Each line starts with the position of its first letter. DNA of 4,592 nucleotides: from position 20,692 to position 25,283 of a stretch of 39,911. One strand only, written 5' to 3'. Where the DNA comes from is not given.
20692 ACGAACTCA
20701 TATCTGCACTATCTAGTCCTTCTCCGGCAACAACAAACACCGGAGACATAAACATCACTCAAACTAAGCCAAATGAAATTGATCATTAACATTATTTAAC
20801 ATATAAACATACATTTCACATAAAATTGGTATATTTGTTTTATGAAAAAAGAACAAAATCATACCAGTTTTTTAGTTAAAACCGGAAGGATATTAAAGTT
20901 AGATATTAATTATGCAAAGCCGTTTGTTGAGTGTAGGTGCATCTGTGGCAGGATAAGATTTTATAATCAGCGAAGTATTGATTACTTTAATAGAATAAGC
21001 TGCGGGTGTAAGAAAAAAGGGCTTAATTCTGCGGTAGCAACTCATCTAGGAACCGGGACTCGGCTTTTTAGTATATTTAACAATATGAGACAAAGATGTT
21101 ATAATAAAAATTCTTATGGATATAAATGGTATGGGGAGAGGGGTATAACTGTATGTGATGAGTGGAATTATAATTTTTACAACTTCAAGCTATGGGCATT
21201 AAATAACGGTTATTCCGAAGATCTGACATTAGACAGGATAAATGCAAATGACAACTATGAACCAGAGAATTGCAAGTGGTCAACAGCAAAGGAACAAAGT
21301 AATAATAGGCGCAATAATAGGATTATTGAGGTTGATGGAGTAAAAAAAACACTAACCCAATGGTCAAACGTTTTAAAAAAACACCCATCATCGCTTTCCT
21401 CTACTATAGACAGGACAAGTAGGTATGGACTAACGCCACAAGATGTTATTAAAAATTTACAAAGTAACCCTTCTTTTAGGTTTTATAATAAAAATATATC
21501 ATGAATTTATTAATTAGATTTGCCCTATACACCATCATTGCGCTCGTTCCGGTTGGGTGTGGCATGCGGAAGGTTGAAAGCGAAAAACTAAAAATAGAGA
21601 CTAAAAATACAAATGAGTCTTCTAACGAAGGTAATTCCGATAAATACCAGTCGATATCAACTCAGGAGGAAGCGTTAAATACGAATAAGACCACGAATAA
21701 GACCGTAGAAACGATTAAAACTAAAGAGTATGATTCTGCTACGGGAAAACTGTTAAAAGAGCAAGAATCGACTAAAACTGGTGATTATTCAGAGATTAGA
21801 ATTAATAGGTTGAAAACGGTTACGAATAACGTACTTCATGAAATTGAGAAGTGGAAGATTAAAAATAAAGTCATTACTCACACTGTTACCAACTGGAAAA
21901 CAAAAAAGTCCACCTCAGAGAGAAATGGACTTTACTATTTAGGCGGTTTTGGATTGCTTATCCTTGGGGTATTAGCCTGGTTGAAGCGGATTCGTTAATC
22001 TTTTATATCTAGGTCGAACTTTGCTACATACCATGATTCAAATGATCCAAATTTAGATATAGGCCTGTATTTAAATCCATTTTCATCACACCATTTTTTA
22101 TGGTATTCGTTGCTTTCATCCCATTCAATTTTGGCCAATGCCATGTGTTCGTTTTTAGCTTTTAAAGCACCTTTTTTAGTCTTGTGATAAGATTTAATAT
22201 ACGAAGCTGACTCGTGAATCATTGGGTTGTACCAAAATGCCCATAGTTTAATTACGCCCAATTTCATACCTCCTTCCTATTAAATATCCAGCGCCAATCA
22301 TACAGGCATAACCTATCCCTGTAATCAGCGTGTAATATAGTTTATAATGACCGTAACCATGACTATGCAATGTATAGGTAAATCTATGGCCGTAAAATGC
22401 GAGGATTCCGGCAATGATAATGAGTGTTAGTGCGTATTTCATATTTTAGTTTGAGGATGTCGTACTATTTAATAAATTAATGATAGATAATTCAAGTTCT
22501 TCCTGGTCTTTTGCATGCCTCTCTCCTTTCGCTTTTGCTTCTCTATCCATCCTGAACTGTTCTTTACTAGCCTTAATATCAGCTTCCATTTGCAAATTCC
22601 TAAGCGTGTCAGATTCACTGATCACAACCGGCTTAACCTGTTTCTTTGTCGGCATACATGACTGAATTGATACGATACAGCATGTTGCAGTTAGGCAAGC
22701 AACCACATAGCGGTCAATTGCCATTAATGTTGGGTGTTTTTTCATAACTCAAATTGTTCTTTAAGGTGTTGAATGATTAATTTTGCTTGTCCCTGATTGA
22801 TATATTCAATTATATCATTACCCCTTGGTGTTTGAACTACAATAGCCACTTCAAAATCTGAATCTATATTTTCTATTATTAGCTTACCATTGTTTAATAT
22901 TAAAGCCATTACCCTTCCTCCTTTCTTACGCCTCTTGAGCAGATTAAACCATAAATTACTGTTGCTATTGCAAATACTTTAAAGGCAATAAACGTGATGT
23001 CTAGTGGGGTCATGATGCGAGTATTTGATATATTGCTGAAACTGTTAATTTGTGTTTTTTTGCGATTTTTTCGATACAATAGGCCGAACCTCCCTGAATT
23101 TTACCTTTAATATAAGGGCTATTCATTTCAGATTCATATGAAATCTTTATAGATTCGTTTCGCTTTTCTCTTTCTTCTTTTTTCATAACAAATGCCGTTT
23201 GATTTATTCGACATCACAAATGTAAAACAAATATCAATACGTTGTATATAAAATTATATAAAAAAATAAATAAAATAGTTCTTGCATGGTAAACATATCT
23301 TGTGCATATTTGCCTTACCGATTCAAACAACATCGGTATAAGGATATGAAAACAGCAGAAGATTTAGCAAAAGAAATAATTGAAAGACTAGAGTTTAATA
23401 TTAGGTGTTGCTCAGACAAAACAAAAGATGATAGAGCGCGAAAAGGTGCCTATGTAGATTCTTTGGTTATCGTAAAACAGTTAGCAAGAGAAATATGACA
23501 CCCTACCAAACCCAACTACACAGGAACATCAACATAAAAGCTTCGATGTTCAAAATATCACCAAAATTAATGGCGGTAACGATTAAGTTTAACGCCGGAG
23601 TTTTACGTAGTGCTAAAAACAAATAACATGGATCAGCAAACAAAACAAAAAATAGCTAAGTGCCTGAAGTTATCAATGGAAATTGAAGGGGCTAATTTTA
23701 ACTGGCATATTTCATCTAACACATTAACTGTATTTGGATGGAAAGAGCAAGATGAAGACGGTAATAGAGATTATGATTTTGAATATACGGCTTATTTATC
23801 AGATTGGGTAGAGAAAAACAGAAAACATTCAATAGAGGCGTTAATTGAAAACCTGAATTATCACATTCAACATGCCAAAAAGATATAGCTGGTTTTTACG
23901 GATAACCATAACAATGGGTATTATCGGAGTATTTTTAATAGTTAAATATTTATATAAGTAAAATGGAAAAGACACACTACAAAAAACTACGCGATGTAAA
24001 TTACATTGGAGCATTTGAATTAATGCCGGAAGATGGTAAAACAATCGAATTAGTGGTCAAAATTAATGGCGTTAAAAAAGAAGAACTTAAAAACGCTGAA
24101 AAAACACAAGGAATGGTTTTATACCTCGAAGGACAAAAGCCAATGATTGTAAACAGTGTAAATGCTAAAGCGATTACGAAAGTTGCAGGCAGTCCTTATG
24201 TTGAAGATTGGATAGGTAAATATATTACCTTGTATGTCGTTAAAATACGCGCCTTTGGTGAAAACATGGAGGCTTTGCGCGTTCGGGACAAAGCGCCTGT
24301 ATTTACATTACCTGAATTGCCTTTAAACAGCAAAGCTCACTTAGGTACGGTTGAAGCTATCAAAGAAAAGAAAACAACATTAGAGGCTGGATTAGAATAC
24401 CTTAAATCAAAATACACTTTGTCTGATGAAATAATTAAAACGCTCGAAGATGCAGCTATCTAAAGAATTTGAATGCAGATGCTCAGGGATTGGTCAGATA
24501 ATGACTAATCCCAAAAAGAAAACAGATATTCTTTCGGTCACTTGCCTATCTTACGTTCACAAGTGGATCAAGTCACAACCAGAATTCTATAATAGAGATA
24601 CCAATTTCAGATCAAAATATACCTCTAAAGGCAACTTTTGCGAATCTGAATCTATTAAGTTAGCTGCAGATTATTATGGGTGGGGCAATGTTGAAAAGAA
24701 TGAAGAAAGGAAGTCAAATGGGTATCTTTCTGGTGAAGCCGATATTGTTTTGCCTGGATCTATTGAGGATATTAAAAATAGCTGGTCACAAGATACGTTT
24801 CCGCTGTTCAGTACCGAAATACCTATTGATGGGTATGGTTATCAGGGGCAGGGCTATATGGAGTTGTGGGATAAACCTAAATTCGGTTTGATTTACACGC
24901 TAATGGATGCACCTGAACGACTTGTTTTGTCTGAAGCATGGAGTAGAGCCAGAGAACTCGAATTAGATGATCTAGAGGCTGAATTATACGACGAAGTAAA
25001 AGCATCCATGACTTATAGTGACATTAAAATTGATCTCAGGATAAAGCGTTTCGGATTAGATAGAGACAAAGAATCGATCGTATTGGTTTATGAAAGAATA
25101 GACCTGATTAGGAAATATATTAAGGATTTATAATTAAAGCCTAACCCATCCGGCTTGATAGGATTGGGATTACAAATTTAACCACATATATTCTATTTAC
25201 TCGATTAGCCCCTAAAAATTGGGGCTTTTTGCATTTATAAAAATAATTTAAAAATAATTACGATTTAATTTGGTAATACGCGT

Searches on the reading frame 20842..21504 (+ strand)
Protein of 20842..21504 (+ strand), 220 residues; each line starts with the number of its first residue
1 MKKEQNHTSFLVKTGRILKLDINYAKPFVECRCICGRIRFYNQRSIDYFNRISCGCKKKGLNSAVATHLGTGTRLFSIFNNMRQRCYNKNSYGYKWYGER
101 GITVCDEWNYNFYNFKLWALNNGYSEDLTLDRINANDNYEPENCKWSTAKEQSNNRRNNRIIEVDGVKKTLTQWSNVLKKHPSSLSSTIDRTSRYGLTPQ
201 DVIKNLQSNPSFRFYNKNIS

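Call 49: search_protein_families(library=pfam, proteins=[window:20842-21504:+], max_evalue=0.01)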
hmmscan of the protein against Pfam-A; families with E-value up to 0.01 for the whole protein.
window:20842-21504:+ (220 aa): 0 families

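Call 59: search_protein_families(library=phrogs, proteins=[window:20842-21504:+], max_evalue=0.001)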
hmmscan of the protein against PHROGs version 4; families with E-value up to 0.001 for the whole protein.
window:20842-21504:+ (220 aa): 5 families
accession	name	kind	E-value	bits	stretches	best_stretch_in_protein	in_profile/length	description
phrog_374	-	DNA, RNA and nucleotide metabolism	5.7e-52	178.3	1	24-179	216-378/617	HNH endonuclease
phrog_3377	-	DNA, RNA and nucleotide metabolism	1.1e-48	166.7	1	67-194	6-132/196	HNH endonuclease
phrog_8790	-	DNA, RNA and nucleotide metabolism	1.2e-30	108.3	1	71-185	21-138/241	restriction endonuclease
phrog_2081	-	DNA, RNA and nucleotide metabolism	6.8e-27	95.7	1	54-164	84-203/433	HNH endonuclease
phrog_953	-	DNA, RNA and nucleotide metabolism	6.5e-15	56.4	1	71-157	220-306/420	HNH endonuclease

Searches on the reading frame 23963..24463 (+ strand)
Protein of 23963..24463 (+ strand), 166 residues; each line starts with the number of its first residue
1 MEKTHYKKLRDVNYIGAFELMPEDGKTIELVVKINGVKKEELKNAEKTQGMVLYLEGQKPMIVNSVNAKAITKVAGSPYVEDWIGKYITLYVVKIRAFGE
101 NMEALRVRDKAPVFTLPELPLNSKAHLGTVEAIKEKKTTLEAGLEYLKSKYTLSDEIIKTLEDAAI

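Call 50: search_protein_families(library=pfam, proteins=[window:23963-24463:+], max_evalue=0.01)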
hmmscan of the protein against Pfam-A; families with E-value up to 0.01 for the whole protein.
window:23963-24463:+ (166 aa): 0 families

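Call 59: search_protein_families(library=phrogs, proteins=[window:23963-24463:+], max_evalue=0.001)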
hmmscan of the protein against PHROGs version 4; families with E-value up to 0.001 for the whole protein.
window:23963-24463:+ (166 aa): 1 family
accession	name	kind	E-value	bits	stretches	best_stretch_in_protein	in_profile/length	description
phrog_21613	-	unknown function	7.7e-26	91.8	1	3-163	5-162/166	-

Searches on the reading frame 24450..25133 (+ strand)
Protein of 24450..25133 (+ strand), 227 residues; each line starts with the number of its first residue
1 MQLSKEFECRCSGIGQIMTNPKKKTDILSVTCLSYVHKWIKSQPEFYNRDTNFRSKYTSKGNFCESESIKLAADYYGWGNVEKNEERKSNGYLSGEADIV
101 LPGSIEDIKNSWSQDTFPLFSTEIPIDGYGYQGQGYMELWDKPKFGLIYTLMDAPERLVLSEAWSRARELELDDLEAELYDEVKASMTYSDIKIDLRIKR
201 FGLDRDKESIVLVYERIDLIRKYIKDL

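Call 50: search_protein_families(library=pfam, proteins=[window:24450-25133:+], max_evalue=0.01)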
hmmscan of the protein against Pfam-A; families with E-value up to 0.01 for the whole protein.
window:24450-25133:+ (227 aa): 0 families

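Call 59: search_protein_families(library=phrogs, proteins=[window:24450-25133:+], max_evalue=0.001)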
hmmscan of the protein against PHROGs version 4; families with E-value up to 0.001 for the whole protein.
window:24450-25133:+ (227 aa): 1 family
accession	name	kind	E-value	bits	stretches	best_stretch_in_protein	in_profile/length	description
phrog_5715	-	DNA, RNA and nucleotide metabolism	1.3e-44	153.4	1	7-227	2-208/213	exonuclease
